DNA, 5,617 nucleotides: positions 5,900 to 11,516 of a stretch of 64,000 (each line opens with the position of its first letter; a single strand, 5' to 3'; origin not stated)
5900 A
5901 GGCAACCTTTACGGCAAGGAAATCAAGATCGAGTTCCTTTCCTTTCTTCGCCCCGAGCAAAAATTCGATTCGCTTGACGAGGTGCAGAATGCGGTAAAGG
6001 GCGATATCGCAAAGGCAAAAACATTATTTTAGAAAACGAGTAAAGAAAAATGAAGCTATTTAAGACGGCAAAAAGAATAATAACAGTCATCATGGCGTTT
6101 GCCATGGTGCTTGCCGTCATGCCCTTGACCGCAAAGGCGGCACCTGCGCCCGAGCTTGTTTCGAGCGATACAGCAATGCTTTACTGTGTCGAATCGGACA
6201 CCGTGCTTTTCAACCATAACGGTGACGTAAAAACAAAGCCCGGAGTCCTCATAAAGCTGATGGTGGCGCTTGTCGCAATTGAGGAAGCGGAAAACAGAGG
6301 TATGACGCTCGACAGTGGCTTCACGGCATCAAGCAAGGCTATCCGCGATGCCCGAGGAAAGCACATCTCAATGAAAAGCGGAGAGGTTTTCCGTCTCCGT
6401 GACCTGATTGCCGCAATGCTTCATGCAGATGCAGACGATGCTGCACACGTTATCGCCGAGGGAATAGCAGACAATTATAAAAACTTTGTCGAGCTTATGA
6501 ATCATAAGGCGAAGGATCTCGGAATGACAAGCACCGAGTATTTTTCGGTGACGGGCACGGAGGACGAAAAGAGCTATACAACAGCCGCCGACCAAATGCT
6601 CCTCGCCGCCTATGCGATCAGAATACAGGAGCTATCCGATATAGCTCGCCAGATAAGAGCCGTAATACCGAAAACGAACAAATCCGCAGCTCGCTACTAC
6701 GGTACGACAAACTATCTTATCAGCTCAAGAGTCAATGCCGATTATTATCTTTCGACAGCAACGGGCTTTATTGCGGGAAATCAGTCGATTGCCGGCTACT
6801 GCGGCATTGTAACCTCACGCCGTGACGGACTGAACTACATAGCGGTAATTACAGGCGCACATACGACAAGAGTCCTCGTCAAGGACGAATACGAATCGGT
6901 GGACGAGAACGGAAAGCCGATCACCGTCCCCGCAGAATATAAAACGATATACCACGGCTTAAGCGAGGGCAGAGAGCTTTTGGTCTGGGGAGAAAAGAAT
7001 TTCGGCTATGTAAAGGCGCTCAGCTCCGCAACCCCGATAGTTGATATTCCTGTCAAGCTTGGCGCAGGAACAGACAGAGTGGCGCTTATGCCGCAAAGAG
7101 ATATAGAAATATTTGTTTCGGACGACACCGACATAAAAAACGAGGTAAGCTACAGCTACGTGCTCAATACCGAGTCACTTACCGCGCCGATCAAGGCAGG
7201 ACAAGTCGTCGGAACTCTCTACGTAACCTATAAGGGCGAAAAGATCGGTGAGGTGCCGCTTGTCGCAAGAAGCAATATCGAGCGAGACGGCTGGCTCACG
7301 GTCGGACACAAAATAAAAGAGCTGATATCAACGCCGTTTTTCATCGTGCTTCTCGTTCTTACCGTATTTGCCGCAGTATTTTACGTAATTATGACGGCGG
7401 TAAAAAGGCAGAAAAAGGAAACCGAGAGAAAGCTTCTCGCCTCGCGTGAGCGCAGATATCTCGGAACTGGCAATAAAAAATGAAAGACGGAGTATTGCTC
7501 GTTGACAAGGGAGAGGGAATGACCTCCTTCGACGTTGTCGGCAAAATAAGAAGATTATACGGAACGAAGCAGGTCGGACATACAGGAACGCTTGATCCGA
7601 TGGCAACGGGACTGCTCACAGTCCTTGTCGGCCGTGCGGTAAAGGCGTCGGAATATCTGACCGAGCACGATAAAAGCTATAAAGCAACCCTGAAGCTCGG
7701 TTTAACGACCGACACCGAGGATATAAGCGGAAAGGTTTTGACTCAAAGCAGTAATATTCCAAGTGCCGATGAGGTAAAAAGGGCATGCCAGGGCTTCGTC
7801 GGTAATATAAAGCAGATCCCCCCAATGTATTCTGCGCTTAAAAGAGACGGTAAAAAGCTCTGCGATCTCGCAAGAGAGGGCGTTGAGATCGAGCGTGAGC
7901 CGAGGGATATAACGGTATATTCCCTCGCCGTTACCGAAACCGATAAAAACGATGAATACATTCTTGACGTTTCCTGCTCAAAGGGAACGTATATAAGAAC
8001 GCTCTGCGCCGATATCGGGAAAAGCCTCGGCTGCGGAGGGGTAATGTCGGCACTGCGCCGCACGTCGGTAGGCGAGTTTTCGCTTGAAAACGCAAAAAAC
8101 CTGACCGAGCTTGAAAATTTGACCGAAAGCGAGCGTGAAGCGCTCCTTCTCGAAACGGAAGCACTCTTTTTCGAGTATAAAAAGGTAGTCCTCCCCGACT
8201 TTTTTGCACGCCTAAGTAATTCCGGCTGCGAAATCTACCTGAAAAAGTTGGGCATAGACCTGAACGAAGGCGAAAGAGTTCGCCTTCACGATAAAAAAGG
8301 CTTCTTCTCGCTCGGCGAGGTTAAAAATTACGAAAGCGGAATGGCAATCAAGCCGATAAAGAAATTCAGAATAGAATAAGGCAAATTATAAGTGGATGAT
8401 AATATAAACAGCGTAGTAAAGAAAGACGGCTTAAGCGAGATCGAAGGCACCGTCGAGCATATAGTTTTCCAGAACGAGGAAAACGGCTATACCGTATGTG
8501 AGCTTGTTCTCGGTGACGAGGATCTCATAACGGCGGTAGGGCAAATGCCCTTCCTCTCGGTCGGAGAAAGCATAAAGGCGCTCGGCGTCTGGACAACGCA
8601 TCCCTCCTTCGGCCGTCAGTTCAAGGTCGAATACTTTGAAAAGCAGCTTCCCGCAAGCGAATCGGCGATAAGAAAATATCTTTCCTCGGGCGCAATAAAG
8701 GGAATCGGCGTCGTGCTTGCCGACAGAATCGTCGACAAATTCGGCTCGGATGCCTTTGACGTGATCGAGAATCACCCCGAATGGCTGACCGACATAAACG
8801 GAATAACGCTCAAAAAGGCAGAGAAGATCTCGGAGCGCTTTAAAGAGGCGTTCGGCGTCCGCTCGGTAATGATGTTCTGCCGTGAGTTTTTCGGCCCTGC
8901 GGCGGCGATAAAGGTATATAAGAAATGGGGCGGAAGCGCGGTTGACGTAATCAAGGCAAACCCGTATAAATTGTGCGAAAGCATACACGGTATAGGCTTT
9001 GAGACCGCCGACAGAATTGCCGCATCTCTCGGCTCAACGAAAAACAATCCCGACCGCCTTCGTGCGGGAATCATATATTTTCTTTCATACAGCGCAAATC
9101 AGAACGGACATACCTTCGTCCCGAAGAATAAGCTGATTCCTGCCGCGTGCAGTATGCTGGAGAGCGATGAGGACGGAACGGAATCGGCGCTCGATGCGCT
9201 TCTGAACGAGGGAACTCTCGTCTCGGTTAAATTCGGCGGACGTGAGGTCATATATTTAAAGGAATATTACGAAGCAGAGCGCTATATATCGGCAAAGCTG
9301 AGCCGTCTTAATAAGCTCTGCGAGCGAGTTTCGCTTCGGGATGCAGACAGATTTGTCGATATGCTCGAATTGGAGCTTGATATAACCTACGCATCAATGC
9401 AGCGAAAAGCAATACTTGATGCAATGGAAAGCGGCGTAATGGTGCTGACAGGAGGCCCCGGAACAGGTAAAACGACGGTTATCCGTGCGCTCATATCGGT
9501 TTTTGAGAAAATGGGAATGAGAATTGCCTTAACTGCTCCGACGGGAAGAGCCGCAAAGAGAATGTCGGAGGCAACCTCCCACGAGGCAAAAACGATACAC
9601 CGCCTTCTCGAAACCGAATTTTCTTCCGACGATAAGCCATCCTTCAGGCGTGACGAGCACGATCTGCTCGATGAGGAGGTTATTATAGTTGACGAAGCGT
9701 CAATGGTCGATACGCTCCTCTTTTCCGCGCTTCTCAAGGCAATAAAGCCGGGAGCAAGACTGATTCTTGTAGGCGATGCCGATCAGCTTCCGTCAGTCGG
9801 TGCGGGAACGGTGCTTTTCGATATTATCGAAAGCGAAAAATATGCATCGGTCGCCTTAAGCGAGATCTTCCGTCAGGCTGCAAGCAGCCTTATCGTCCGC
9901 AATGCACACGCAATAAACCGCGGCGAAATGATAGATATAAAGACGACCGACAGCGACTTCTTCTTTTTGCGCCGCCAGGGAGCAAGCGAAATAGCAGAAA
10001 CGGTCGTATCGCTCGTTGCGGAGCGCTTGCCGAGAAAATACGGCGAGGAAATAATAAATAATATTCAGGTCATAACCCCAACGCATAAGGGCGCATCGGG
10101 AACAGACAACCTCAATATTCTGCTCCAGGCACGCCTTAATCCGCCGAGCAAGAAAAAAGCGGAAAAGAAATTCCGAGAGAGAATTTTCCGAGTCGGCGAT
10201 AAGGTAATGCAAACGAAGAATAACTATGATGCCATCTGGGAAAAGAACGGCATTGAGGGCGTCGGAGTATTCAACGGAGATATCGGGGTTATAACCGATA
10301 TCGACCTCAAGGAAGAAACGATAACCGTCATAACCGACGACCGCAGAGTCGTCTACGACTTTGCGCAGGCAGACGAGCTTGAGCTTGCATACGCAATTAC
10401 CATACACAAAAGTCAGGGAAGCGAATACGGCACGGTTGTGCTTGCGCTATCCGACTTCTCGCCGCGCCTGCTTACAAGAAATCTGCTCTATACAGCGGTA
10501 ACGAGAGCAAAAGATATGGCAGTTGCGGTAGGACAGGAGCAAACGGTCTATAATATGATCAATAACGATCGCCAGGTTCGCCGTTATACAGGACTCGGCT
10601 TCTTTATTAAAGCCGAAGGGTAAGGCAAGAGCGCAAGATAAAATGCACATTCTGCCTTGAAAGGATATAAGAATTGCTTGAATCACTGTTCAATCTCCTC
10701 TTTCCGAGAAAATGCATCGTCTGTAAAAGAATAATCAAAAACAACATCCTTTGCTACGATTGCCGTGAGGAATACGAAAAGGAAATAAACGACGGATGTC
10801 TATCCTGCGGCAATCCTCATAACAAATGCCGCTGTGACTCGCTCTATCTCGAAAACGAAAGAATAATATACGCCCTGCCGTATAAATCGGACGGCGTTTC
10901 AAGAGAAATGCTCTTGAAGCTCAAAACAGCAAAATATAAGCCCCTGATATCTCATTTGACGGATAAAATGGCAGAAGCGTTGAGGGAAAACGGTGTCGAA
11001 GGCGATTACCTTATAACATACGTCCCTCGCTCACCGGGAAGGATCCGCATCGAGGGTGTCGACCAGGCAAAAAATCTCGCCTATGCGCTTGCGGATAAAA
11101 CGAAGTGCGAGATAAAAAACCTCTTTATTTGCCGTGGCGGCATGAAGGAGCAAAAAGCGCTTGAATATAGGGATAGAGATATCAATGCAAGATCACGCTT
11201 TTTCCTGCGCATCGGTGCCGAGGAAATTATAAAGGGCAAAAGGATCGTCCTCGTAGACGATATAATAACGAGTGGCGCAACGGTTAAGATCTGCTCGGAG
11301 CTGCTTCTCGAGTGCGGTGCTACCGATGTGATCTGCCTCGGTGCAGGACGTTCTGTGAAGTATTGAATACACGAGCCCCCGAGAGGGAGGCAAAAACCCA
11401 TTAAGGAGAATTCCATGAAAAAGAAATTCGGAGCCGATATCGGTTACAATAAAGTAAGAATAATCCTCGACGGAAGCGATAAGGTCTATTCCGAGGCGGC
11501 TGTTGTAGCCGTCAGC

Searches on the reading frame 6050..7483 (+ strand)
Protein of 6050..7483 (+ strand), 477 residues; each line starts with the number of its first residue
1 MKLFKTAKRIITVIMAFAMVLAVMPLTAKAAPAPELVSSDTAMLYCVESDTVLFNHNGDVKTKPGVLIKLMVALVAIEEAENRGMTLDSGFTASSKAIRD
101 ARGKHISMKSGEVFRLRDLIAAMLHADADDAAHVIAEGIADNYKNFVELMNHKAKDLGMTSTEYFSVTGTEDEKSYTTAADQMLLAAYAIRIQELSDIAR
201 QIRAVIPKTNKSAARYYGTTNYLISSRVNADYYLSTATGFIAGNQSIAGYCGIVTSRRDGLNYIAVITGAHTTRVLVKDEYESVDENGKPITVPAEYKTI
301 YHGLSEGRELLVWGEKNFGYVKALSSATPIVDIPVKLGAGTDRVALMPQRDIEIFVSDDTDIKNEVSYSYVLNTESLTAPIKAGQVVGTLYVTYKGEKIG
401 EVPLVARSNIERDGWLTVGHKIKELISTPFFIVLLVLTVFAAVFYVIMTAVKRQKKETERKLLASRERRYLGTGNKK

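Call 78: search_protein_families(library=pfam, max_evalue=0.000001, proteins=[window:6050-7483:+])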
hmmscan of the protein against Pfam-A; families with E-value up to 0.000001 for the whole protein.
window:6050-7483:+ (477 aa): 3 families
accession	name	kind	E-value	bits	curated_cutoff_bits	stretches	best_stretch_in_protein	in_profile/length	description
PF00768.25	Peptidase_S11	-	5.8e-28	98.4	27.6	1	33-271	6-238/239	D-alanyl-D-alanine carboxypeptidase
PF07943.18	PBP5_C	-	6.3e-13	49.1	21.2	1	332-412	15-91/91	Penicillin-binding protein 5, C-terminal domain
PF13354.11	Beta-lactamase2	-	1.7e-07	31.3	22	1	54-186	13-143/214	Beta-lactamase enzyme family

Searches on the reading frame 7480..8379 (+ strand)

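Call 78: search_protein_families(library=pfam, max_evalue=0.000001, proteins=[window:7480-8379:+])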
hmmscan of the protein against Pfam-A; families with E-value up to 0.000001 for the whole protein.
window:7480-8379:+ (299 aa): 2 families
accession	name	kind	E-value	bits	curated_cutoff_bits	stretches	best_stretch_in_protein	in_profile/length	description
PF01509.24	TruB_N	-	2.7e-53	180.8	27.3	1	24-172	1-149/149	TruB family pseudouridylate synthase (N terminal domain)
PF16198.10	TruB_C_2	-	6e-14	52.4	29.3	1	173-221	1-49/66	tRNA pseudouridylate synthase B C-terminal domain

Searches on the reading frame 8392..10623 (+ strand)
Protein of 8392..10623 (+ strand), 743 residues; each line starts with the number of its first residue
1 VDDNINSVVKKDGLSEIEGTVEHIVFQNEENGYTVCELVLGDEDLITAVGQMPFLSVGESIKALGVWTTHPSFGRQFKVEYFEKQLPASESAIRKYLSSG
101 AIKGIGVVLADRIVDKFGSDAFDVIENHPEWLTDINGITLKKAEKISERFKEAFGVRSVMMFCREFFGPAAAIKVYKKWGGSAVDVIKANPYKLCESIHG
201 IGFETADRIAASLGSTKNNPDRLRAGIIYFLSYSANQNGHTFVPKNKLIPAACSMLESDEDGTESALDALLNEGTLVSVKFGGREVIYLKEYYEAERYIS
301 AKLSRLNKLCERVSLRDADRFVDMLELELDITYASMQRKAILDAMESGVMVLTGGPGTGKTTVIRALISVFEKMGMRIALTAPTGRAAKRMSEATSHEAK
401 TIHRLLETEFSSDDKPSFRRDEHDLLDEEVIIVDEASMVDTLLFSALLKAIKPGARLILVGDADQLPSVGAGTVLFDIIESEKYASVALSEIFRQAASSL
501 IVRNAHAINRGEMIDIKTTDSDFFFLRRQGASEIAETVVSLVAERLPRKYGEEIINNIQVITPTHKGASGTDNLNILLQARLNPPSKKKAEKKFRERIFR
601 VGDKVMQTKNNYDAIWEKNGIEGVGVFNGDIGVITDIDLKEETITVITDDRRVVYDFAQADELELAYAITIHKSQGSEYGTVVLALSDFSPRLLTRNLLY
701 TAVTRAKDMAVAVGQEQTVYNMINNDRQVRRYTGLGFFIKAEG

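Call 78: search_protein_families(library=pfam, max_evalue=0.000001, proteins=[window:8392-10623:+])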
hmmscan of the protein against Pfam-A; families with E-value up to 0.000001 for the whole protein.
window:8392-10623:+ (743 aa): 10 families
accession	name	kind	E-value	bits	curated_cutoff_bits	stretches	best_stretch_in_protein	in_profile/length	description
PF13245.12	AAA_19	-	7.9e-45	152.8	25.1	1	337-470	1-133/134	AAA domain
PF13604.12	AAA_30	-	1.3e-44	152.7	27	1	333-514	2-174/191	AAA domain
PF14490.11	HHH_RecD2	-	3e-36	123.7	27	1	153-242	2-92/92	ATP-dependent RecD2 DNA helicase HHH domain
PF23139.1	OB_YrrC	-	5.5e-26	90.7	27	1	16-87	3-76/76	ATP-dependent DNA helicase YrrC, OB-fold domain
PF18335.7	SH3_13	-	5.3e-24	84.2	41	1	574-646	1-63/65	ATP-dependent RecD-like DNA helicase SH3 domain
PF13538.12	UvrD_C_2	-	7.6e-16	58.2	27.4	1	665-710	1-49/52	UvrD-like helicase C-terminal domain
PF13086.12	AAA_11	-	2.7e-11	44.2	27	0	335-388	4-65/257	AAA domain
PF01443.25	Viral_helicase1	-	3.5e-11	43.8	21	0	351-469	2-100/228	Viral superfamily 1 RNA helicase core domain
PF14520.12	HHH_5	-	2e-09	38.2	27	0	102-151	7-56/57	Helix-hairpin-helix domain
PF05970.20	PIF1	-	3.8e-09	36.9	25.9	1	345-470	20-156/223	PIF1-like helicase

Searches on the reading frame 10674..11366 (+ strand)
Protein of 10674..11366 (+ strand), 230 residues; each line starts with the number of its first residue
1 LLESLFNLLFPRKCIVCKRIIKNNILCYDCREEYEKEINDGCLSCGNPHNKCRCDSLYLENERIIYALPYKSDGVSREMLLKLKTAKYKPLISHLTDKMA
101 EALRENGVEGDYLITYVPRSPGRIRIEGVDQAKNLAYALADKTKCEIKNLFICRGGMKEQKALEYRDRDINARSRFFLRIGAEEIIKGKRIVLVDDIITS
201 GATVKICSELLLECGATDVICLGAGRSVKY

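Call 78: search_protein_families(library=pfam, max_evalue=0.000001, proteins=[window:10674-11366:+])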
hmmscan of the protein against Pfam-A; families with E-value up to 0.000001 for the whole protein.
window:10674-11366:+ (230 aa): 2 families
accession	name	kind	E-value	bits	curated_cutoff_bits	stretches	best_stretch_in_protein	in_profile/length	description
PF00156.33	Pribosyltran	-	5e-08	32.9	26.3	1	181-221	80-120/158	Phosphoribosyl transferase domain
PF18912.6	DZR_2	-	4.1e-07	30.2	27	1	6-49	2-46/56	Double zinc ribbon domain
